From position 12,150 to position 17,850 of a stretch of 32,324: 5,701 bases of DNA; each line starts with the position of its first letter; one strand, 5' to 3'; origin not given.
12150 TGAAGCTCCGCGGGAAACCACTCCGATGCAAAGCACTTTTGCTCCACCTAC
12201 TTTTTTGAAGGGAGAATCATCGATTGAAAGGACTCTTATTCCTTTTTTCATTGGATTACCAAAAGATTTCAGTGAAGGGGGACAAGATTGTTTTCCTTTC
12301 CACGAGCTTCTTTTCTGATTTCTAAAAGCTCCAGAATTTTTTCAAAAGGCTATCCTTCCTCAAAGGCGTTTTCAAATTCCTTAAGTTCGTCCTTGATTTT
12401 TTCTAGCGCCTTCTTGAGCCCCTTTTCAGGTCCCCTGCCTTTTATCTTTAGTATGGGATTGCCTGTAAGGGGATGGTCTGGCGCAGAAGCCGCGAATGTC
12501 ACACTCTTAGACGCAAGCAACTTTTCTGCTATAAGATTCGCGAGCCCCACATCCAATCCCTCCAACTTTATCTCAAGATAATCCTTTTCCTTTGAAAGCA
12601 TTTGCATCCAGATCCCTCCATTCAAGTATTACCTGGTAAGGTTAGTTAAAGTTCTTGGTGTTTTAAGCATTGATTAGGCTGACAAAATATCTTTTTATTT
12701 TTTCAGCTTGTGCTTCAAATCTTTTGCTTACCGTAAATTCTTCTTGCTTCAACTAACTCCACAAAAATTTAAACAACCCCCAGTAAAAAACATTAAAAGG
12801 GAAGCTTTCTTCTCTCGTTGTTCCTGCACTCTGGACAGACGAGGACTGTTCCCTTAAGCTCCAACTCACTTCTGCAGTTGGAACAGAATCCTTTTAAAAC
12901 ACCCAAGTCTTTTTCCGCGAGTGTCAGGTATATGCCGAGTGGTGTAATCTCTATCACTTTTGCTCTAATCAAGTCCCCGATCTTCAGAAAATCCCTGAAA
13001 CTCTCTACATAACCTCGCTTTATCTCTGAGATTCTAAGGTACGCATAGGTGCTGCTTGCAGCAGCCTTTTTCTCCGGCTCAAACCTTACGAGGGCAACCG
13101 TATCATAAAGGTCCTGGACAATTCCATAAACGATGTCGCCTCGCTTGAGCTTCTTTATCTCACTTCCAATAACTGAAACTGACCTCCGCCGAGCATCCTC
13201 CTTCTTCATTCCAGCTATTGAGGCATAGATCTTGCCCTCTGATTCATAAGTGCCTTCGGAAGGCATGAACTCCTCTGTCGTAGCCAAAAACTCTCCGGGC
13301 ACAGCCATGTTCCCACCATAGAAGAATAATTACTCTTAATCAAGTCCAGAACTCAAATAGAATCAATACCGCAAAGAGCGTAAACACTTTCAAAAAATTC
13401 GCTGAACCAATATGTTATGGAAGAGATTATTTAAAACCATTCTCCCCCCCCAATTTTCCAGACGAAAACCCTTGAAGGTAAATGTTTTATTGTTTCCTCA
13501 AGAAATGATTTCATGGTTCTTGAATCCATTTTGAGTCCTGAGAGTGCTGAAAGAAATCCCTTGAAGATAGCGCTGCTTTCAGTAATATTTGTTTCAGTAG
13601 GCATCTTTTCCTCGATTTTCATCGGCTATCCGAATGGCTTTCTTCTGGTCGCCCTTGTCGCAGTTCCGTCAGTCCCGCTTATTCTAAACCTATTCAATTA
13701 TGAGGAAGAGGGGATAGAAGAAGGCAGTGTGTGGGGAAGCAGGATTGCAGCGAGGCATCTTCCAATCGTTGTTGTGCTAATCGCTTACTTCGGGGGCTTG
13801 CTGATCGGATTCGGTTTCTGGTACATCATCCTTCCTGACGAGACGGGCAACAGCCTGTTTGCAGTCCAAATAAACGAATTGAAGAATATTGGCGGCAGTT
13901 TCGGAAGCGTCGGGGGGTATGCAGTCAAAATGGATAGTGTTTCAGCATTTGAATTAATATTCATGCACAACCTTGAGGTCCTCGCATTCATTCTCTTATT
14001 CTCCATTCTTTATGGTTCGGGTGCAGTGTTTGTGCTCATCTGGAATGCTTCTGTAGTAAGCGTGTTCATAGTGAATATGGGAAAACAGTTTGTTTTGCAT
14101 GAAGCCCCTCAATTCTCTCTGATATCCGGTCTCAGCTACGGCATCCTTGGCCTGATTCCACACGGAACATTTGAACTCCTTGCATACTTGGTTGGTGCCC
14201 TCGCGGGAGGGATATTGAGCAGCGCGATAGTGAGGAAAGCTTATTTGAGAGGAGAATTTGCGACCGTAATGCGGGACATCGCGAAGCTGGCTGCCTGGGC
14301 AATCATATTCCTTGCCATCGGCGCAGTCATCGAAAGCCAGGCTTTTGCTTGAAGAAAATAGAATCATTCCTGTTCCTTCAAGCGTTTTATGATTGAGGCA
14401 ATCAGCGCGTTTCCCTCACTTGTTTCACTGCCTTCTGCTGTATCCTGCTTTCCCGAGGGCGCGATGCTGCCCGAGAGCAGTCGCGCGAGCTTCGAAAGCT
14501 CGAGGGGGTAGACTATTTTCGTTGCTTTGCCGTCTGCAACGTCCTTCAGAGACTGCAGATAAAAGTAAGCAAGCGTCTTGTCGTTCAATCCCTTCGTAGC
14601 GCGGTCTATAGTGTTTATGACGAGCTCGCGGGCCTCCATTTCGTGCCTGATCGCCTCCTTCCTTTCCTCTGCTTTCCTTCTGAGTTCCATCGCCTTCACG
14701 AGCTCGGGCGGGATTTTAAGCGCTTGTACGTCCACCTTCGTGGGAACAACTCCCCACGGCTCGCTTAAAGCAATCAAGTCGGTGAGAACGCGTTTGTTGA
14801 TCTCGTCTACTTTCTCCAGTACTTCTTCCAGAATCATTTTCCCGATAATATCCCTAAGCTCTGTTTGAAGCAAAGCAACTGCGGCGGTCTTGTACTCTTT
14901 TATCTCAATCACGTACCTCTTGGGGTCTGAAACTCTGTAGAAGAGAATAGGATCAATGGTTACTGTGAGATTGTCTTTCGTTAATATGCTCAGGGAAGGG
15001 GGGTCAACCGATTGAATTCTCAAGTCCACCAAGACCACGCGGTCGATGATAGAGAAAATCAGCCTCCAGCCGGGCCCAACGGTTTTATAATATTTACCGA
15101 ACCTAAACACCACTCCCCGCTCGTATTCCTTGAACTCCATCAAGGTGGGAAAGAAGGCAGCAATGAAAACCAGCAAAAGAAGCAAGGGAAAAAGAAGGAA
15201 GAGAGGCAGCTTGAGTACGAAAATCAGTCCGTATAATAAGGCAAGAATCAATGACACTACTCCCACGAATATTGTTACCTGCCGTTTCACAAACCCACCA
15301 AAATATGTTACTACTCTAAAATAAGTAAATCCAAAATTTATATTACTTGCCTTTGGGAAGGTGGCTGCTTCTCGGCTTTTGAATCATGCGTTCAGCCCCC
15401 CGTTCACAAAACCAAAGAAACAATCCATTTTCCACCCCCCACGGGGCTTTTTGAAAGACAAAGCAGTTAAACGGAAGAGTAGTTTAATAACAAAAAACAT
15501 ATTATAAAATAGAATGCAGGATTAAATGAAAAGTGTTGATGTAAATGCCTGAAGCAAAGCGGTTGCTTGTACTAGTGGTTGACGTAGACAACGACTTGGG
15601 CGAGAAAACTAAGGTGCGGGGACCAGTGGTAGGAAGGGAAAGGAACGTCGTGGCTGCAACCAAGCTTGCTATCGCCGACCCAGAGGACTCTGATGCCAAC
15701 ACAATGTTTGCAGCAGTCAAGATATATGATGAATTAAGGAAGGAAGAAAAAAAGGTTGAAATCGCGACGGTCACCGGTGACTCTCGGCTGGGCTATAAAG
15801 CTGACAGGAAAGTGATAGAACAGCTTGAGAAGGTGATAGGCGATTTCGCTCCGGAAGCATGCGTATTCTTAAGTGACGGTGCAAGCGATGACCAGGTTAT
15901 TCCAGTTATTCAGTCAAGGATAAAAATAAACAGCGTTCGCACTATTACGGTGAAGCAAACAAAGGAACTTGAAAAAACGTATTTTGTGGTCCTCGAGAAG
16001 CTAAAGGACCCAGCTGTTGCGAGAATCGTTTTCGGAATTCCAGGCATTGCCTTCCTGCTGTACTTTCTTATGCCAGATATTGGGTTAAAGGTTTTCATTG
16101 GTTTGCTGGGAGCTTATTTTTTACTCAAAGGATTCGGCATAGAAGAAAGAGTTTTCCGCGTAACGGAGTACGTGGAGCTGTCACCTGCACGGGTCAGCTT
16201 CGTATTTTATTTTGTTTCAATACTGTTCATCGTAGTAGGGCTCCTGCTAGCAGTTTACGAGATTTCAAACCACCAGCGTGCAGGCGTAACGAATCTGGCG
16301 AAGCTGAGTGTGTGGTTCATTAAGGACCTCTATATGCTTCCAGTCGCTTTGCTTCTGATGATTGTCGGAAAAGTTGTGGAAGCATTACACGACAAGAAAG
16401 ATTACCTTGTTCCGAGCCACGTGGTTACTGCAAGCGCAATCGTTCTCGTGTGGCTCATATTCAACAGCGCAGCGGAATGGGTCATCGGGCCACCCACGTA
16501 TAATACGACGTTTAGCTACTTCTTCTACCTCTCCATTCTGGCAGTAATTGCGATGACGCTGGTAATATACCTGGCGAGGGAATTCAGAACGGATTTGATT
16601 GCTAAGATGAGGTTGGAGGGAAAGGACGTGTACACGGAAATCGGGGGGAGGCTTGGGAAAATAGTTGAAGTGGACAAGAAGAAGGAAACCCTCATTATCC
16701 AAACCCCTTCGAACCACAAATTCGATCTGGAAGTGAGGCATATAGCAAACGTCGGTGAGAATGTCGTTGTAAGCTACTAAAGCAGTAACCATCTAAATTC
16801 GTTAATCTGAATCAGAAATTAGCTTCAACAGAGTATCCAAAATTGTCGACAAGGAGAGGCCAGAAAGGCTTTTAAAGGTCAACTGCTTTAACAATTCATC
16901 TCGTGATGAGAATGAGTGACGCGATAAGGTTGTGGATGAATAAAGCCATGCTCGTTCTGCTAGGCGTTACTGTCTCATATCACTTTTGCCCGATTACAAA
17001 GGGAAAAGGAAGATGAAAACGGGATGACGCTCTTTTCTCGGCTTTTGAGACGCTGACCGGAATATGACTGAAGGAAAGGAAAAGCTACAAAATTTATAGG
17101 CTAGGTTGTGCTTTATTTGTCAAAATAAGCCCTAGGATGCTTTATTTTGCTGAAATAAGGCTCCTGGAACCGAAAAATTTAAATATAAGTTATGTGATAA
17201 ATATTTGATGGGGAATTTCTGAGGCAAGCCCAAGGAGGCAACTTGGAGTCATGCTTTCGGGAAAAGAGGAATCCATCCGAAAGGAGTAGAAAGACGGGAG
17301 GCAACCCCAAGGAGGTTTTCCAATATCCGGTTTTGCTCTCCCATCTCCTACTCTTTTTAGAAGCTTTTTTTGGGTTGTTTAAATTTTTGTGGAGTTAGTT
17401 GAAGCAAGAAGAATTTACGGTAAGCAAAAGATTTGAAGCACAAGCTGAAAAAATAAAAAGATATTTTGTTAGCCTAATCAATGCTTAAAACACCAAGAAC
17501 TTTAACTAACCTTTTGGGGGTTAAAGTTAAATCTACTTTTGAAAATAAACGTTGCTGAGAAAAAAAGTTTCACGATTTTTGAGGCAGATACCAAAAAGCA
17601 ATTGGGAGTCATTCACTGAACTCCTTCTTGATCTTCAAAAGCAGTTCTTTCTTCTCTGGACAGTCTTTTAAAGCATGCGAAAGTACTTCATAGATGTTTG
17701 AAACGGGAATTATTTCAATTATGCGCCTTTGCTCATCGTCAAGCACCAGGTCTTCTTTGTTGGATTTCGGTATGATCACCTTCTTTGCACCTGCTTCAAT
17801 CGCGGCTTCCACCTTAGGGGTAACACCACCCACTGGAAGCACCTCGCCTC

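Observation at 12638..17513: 142-bp inverted repeats (141/142 identical) bracket a 4.6-kb four-gene block (csl4, SpoIIM-like, stomatin, DUF373)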

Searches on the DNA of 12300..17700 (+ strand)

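Call 38: search_rna_families(source=window, start=12300, end=17700, threshold=evalue, max_evalue=1)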
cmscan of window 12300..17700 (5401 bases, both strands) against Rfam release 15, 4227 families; matches with E-value up to 1: 4.
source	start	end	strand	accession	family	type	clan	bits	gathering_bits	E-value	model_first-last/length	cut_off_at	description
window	13477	13760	+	RF02149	MESTIT1_2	Gene; lncRNA;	-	26.7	80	0.3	1-235/235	no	MEST intronic transcript 1, antisense RNA conserved region 2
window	14340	14437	-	RF00426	SCARNA15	Gene; snRNA; snoRNA; scaRNA;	CL00019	25.4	65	0.15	1-128/128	no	Small Cajal body specific RNA 15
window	17285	17355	-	RF00771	mir-185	Gene; miRNA;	-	24.3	60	0.35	1-79/79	no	mir-185 microRNA precursor family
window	17345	17367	-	RF02914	DUF805b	Cis-reg;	CL00115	18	35.6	0.18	1-35/35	no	DUF805b RNA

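Call 51: search_dna_similar(query=window:12638-12779:+, collection=plasmids, mode=distant, max_evalue=0.01)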
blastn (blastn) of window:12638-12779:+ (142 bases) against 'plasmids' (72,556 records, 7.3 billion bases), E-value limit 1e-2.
No match.

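Call 56: search_rna_families(sources=[L026, L046, L032, L054, L042, L002, L066], threshold=gathering)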
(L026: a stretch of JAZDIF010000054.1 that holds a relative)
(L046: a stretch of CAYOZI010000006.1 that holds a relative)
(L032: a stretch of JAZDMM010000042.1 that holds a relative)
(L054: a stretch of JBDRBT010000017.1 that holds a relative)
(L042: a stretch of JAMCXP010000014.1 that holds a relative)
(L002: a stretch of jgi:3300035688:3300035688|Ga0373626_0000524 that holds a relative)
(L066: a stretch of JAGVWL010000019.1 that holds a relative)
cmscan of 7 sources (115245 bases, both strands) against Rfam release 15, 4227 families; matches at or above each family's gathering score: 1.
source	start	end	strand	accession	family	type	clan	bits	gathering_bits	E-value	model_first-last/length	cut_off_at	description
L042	7862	7977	-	RF00001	5S_rRNA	Gene; rRNA;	CL00113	79.7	38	5e-15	1-120/120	no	5S ribosomal RNA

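Call 57: search_rna_families(source=L032, start=11206, end=11700, threshold=evalue, max_evalue=10, show_alignments=2)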
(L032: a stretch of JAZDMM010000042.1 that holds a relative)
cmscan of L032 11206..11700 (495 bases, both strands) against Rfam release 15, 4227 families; matches with E-value up to 10: 2.
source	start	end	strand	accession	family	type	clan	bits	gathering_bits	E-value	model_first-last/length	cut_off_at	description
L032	11337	11358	+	RF00180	REN-SRE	Cis-reg;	-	13.3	41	1.6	1-25/37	no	Renin stability regulatory element (REN-SRE)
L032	11498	11550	-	RF01134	sR30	Gene; snRNA; snoRNA; CD-box;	-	11.9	38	1.9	1-57/57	no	Small nucleolar RNA sR30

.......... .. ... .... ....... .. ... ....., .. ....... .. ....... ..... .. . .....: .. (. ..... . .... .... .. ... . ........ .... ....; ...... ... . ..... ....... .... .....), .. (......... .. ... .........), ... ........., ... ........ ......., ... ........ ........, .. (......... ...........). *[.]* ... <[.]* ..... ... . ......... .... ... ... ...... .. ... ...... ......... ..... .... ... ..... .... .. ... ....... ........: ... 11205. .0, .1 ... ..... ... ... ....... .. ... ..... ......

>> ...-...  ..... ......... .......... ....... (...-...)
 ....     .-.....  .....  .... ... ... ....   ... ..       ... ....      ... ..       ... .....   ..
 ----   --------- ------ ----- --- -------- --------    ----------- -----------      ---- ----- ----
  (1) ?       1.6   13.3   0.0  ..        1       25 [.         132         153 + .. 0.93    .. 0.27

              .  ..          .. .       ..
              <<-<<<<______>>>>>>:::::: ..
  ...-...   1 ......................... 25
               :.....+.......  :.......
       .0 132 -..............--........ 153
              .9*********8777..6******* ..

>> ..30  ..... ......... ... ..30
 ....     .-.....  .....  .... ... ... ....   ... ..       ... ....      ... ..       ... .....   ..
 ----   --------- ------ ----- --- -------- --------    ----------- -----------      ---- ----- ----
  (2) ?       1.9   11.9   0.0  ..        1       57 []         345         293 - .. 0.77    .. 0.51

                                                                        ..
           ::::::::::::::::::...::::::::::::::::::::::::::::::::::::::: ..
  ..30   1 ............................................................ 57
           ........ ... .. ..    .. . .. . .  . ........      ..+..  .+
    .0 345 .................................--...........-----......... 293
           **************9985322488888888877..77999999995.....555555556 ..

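Call 69: build_rna_model(alignment_id=A4, structure=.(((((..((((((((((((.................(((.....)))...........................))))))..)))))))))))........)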
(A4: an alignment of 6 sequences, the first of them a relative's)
Model R1 built from alignment A4 (6 sequences, 102 columns); structure: as given.
model positions 97; base pairs 20; branch points 0; effective number of sequences 1.5; information 0.59 bits per position. Calibrated on 0.2 Mb of random sequence (short: E-values are rough).
structure used (alignment columns):
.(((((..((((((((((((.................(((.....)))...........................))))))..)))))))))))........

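Call 70: search_with_rna_model(model_id=R1, sources=[window, L002, L007, L008, L009, L010, L011, L012, L013, L014, L015, L016, L017, L018, L019, L020, L021, L022, L023, L024, L025, L026, L027, L028, L029, L030, L031, L032, L033, L034, L035, L036, L037, L038, L039, L040, L041, L042, L043, L044, L045, L046, L047, L048, L049, L050, L051, L052, L053, L054, L055, L056, L057, L058, L059, L060, L061, L062, L063, L064, L065, L066, L067, L068, L069, L070, L071, L072, L073, L074, L075, L076, L077, L078, L079, L080, L081, L082, L083, L084, L085, L086], max_evalue=1, make_alignment=true)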
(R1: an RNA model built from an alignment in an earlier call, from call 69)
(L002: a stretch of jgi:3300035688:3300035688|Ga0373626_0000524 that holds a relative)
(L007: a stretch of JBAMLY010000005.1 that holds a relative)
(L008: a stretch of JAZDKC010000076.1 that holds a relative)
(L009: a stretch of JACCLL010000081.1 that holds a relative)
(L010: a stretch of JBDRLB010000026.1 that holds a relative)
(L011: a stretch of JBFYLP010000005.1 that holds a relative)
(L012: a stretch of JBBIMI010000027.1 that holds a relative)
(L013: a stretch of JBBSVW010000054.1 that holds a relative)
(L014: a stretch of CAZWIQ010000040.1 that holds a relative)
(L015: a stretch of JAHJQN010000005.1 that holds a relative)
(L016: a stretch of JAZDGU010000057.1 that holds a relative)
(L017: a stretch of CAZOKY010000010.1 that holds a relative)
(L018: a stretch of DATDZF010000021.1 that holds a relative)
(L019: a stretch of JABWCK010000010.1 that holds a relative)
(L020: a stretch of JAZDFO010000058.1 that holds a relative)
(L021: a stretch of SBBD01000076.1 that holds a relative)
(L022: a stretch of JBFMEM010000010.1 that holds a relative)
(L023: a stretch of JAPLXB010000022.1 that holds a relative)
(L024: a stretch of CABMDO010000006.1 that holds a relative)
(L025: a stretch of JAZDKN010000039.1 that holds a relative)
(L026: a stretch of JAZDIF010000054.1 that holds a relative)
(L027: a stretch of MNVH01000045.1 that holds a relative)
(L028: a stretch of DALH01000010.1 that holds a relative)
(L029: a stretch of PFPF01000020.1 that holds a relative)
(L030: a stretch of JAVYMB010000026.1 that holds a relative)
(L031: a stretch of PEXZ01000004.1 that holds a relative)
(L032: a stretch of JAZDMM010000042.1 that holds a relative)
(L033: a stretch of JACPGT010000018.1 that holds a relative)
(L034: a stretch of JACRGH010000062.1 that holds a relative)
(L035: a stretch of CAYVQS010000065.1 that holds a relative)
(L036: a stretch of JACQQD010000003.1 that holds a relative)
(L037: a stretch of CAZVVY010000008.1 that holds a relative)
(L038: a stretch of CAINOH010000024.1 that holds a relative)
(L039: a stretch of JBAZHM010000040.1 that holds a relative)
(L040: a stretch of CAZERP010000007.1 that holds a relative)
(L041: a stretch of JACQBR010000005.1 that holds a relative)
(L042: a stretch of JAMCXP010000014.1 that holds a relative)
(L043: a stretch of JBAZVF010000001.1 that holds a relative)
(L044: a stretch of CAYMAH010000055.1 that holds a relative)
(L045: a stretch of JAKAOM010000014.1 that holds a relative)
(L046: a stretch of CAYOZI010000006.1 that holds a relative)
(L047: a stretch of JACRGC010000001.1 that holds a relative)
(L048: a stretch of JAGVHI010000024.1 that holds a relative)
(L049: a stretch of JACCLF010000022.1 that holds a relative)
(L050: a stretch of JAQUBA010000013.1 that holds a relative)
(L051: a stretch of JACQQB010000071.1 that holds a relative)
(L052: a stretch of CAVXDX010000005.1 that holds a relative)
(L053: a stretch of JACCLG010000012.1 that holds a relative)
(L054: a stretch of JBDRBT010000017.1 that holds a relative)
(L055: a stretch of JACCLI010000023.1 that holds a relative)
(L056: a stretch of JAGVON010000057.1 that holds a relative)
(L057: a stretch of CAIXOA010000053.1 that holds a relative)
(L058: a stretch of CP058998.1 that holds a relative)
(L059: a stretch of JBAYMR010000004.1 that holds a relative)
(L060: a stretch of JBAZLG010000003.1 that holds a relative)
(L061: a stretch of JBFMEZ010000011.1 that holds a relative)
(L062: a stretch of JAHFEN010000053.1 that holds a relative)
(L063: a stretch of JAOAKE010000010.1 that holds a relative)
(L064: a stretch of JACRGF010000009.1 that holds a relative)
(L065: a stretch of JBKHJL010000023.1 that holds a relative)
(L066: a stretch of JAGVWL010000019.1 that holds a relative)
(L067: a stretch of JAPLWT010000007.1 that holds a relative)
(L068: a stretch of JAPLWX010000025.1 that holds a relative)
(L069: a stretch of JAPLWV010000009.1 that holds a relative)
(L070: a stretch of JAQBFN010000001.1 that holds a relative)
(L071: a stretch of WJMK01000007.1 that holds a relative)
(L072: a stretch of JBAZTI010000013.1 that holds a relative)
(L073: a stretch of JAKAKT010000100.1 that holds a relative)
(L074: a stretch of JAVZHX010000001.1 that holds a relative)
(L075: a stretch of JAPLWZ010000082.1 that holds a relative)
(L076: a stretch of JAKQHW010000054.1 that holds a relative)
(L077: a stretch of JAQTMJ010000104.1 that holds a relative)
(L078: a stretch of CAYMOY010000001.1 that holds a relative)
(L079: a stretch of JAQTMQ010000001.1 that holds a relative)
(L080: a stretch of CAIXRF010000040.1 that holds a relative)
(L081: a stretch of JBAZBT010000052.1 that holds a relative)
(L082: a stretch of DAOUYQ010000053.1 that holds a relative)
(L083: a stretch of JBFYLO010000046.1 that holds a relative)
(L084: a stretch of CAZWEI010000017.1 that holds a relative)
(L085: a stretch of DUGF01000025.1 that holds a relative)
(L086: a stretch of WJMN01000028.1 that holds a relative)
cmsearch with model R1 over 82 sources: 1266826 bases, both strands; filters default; matches with E-value up to 1: 18.
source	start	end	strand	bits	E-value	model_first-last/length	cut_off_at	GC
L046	54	148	-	107.6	1.5e-28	1-97/97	no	0.53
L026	1495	1589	-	102.8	4.3e-27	1-97/97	no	0.54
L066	57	152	-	93.2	3.4e-24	1-97/97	no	0.51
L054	11635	11731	+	92.6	5.1e-24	1-97/97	no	0.52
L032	11465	11562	+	91.7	9.4e-24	1-97/97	no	0.51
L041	8133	8229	+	84.1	1.8e-21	1-97/97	no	0.54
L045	11526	11617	+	51.2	1.4e-11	1-97/97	no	0.45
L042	1879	1982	+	48.6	9e-11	1-97/97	no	0.43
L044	3608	3711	+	48.3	1.1e-10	1-97/97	no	0.45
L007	11551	11644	+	45.5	7.5e-10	1-97/97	no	0.57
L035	5533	5614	+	36.2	4.8e-07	1-97/97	no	0.5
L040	12495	12597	+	35.8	6.4e-07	1-97/97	no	0.41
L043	13184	13283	+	35.7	6.6e-07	1-97/97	no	0.46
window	17281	17363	+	32.7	5.3e-06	1-97/97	no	0.47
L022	3949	4037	+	27.6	0.00018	1-97/97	no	0.56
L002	11677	11735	+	24.7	0.0014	16-76/97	no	0.54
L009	3696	3753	+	22.9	0.0048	17-75/97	no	0.6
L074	5471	5554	-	15.5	0.82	1-97/97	no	0.44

Alignment A5: 18 matches aligned to the model, 115 columns, each read 5' to 3' on its own strand. Consensus structure (alignment columns), stored with it:
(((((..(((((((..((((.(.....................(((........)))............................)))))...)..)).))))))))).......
